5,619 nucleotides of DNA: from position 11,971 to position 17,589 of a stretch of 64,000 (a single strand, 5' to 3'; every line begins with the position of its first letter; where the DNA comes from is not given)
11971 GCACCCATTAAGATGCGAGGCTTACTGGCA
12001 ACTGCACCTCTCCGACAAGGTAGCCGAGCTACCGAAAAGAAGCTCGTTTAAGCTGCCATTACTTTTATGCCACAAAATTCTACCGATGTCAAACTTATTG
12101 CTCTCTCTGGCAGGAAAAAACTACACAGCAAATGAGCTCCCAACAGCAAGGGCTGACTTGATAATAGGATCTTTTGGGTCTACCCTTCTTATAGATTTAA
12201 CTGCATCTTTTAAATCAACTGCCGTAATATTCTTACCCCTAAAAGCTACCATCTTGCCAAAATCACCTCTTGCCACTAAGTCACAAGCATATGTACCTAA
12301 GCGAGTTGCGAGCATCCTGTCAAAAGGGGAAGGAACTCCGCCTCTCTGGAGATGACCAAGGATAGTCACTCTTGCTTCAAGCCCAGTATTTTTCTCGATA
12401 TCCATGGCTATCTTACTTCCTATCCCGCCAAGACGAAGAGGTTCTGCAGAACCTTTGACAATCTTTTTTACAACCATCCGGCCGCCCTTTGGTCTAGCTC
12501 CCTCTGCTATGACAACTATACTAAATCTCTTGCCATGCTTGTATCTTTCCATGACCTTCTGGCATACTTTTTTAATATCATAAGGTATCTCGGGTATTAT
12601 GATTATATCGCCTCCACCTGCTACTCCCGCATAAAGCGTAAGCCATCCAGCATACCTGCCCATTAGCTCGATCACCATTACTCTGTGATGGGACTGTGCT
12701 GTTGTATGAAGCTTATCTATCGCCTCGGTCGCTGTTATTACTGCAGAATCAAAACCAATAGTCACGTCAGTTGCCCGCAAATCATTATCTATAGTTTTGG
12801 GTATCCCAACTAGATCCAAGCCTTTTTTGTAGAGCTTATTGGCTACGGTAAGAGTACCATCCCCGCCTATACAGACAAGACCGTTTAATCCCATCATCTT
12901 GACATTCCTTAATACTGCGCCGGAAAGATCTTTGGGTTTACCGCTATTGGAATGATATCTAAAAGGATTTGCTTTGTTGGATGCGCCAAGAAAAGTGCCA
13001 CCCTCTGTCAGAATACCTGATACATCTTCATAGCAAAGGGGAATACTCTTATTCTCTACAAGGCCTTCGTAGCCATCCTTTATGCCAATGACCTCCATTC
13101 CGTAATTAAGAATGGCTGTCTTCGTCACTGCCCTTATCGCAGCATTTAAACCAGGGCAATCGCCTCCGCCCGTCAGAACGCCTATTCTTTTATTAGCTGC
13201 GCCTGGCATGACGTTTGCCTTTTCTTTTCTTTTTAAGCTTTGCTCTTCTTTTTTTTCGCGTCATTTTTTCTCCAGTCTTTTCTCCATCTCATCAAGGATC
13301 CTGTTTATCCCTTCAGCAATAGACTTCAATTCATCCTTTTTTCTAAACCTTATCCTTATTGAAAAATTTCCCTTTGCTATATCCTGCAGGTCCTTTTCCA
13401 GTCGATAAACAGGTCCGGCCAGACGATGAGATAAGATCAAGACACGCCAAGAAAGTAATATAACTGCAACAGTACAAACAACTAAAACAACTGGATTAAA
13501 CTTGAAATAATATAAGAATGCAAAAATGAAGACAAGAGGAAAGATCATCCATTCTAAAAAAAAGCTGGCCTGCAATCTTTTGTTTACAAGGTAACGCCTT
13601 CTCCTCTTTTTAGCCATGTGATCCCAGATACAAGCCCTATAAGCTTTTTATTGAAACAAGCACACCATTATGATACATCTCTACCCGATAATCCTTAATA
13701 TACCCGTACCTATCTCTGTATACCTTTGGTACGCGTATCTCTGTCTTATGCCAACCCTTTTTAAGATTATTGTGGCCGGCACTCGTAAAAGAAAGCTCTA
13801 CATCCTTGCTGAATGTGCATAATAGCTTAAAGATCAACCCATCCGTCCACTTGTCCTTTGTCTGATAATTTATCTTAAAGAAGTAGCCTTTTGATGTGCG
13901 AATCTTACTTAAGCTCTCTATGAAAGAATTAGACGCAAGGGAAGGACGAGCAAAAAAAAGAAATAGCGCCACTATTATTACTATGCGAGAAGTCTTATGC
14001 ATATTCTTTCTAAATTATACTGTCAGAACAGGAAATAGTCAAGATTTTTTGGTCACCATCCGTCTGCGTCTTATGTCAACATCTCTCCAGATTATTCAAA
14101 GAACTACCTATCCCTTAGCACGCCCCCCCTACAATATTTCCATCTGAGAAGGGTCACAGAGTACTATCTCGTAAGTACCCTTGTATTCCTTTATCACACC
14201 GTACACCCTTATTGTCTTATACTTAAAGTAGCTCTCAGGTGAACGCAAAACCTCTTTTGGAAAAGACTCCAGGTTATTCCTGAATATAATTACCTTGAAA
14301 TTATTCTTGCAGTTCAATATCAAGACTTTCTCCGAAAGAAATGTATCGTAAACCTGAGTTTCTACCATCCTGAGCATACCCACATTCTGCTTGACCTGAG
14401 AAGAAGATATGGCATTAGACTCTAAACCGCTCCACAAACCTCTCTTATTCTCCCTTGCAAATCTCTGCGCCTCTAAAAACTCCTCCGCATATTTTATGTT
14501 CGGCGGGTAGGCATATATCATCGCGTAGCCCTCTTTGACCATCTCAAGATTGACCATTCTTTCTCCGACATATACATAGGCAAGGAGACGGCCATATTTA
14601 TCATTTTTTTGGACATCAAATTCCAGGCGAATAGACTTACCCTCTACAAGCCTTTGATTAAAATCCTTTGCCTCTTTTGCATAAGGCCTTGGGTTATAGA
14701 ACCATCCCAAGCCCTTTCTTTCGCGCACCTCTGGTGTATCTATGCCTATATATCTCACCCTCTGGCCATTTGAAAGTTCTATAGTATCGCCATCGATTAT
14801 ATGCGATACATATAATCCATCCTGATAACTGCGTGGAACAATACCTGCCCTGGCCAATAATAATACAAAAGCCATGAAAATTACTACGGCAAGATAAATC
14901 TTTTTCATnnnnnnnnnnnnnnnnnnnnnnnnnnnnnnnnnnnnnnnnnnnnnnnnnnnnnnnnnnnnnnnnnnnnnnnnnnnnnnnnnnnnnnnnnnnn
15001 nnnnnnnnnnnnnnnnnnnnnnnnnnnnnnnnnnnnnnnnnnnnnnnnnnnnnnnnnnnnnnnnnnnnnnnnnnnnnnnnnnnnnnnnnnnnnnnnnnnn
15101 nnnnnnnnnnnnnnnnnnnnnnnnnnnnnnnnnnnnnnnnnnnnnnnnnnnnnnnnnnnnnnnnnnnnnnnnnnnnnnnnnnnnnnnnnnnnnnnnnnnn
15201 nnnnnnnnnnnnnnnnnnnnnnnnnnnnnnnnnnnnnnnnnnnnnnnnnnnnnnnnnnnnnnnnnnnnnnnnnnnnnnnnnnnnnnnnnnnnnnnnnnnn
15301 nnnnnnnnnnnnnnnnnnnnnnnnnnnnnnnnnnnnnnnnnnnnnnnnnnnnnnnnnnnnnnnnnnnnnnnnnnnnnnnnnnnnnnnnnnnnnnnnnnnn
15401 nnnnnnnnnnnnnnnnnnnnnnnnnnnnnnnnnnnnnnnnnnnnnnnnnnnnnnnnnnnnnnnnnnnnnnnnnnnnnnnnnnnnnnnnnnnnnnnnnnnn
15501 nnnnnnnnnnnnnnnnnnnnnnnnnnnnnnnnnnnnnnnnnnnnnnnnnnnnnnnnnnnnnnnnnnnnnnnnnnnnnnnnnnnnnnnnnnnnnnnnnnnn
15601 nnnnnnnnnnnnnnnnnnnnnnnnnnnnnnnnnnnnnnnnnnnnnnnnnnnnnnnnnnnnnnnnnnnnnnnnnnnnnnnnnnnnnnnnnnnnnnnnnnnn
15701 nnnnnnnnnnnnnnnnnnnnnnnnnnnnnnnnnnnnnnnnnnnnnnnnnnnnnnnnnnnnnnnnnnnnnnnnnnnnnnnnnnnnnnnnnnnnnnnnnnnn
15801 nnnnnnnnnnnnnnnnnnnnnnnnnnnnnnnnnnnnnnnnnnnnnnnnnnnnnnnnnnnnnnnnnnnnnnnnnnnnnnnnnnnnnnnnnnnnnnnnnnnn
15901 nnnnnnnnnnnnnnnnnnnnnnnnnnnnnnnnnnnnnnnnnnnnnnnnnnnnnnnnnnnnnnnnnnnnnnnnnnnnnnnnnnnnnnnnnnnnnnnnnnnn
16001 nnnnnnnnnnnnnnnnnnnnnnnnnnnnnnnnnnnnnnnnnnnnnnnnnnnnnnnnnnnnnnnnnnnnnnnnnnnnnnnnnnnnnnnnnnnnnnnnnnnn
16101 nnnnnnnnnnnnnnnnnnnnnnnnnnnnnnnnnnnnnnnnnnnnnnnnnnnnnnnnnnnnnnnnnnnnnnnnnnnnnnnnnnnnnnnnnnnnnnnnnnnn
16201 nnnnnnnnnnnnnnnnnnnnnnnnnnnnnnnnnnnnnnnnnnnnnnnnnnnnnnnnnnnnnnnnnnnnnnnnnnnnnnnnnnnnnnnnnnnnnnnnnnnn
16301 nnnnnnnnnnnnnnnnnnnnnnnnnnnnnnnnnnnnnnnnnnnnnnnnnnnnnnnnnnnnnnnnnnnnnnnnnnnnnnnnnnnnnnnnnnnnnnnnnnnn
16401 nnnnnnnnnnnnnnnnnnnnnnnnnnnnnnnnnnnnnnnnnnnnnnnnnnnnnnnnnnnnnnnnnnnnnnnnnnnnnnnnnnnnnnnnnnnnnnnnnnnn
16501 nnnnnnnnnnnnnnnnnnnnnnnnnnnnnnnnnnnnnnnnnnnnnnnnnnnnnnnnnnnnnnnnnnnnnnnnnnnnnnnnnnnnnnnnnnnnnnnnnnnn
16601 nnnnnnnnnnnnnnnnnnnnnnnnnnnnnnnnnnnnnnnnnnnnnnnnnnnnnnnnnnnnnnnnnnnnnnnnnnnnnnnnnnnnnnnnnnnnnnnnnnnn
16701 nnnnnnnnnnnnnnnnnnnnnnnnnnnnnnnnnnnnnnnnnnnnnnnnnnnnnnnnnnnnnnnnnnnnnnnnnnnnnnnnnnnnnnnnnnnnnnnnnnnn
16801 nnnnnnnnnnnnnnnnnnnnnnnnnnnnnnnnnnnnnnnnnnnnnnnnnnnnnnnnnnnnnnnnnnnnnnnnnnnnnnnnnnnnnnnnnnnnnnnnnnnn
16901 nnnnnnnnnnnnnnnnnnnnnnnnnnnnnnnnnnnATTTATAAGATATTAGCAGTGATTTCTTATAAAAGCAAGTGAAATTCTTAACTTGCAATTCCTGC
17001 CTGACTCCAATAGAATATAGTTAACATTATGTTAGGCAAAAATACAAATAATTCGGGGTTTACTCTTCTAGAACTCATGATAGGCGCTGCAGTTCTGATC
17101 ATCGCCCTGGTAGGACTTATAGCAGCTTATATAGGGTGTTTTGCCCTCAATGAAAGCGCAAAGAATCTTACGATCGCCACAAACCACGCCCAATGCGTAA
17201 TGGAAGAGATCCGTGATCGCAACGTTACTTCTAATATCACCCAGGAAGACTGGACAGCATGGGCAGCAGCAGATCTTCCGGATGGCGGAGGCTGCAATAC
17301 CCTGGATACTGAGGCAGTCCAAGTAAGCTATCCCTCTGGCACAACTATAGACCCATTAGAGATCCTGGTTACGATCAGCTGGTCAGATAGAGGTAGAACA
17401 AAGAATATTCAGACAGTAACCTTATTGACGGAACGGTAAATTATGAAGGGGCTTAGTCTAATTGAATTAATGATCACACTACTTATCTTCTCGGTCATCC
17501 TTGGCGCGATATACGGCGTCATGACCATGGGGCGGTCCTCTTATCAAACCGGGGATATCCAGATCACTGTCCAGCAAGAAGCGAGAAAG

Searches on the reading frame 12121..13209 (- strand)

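Call 15: search_protein_families(library=pfam, proteins=[window:12121-13209:-], max_evalue=0.01)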
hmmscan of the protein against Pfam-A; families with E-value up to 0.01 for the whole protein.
window:12121-13209:- (362 aa): 2 families
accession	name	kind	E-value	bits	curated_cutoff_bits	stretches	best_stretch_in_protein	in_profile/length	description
PF00365.25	PFK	-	3.7e-107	358.3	30.9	1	8-311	1-276/277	Phosphofructokinase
PF00781.29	DAGK_cat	-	0.0051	16.8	23.6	0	96-164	44-112/125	Diacylglycerol kinase catalytic domain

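Call 16: search_protein_families(library=ncbifam, proteins=[window:12121-13209:-], max_evalue=0.01)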
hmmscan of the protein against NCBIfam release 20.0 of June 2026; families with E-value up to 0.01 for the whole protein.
window:12121-13209:- (362 aa): 11 families
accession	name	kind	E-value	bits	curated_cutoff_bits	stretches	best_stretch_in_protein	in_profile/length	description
TIGR02483.1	PFK_mixed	subfamily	9.2e-138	458.7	430.55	1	8-337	1-325/325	phosphofructokinase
NF002872.1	PRK03202.1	subfamily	7.4e-123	409.6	253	1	7-349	1-314/323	ATP-dependent 6-phosphofructokinase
NF010674.0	PRK14071.1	equivalog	1.8e-120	402.2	544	1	5-357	3-355/360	ATP-dependent 6-phosphofructokinase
TIGR02482.1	PFKA_ATP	equivalog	1.5e-94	316.4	371.35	2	8-251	1-236/301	6-phosphofructokinase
TIGR02478.1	6PF1K_euk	equivalog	7.9e-73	245.8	708.4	2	129-344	139-344/744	6-phosphofructokinase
NF041103.1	PFKA_PPi_Ttgales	equivalog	1.2e-45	156.3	550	1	9-337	1-347/407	diphosphate--fructose-6-phosphate 1-phosphotransferase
NF005301.0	PRK06830.1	equivalog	8.6e-45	153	400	1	6-355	81-434/445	ATP-dependent 6-phosphofructokinase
NF010675.0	PRK14072.1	subfamily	3.8e-40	137.9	273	1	11-330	8-342/416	diphosphate--fructose-6-phosphate 1-phosphotransferase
NF005482.0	PRK07085.1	subfamily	3.4e-31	108.4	446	2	6-237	73-314/558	diphosphate--fructose-6-phosphate 1-phosphotransferase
TIGR02477.1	PFKA_PPi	equivalog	1.1e-26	93.4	587.95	1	7-237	68-308/539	diphosphate--fructose-6-phosphate 1-phosphotransferase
NF005121.0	PRK06555.1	equivalog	5.4e-15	55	395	1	5-194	2-206/404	pyrophosphate--fructose-6-phosphate 1-phosphotransferase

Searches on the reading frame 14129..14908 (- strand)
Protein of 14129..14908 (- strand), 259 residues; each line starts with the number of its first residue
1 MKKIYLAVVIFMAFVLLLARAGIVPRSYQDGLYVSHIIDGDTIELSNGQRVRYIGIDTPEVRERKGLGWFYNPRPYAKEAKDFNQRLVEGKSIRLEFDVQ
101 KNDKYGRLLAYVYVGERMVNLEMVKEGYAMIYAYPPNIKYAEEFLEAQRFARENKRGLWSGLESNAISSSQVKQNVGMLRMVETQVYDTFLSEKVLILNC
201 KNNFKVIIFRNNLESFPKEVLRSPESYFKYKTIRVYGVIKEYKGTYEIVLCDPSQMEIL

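Call 15: search_protein_families(library=pfam, proteins=[window:14129-14908:-], max_evalue=0.01)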
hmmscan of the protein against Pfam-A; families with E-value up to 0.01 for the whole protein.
window:14129-14908:- (259 aa): 1 family
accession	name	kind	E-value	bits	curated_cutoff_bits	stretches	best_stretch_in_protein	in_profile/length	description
PF00565.23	SNase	-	1.3e-28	100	21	1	50-160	1-106/107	Staphylococcal nuclease homologue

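Call 16: search_protein_families(library=ncbifam, proteins=[window:14129-14908:-], max_evalue=0.01)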
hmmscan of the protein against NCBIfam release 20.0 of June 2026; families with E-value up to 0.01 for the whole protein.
window:14129-14908:- (259 aa): 2 families
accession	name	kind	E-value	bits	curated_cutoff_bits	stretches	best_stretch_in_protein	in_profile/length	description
NF047694.1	TnucaseNucIStaph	equivalog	1.9e-30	105.6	250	1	28-160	43-175/175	thermonuclease NucI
NF047969.1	CaNuclEcnA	equivalog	1.5e-20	73.7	180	1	34-160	9-149/151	calcium-activated nuclease EcnA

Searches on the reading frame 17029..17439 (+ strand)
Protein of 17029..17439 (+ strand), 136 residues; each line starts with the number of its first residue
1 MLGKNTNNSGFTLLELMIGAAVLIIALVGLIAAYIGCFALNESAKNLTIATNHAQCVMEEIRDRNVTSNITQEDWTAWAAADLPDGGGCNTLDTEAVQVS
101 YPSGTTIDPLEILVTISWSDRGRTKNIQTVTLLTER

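Call 15: search_protein_families(library=pfam, proteins=[window:17029-17439:+], max_evalue=0.01)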
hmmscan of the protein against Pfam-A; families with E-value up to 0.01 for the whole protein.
window:17029-17439:+ (136 aa): 1 family
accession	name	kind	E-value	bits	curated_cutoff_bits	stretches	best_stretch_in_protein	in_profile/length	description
PF07963.17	N_methyl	-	2.9e-05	23.9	21.2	1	6-30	2-26/27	Prokaryotic N-terminal methylation motif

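Call 16: search_protein_families(library=ncbifam, proteins=[window:17029-17439:+], max_evalue=0.01)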
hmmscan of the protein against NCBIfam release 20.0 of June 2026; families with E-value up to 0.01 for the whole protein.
window:17029-17439:+ (136 aa): 4 families
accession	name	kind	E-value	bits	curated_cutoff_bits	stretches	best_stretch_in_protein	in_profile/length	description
NF047828.1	T3SSXpsI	equivalog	0.00014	21.9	150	1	10-61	3-54/132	type II secretion system protein XpsI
TIGR02523.1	type_IV_pilV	equivalog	0.00018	22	52.2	1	9-67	2-60/139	type IV pilus modification protein PilV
NF041013.1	T4P_ComGE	equivalog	0.00072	19.6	49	1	7-66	2-61/83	competence type IV pilus minor pilin ComGE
TIGR01708.2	typeII_sec_gspH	equivalog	0.0012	18.9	80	1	9-65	2-54/169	type II secretion system minor pseudopilin GspH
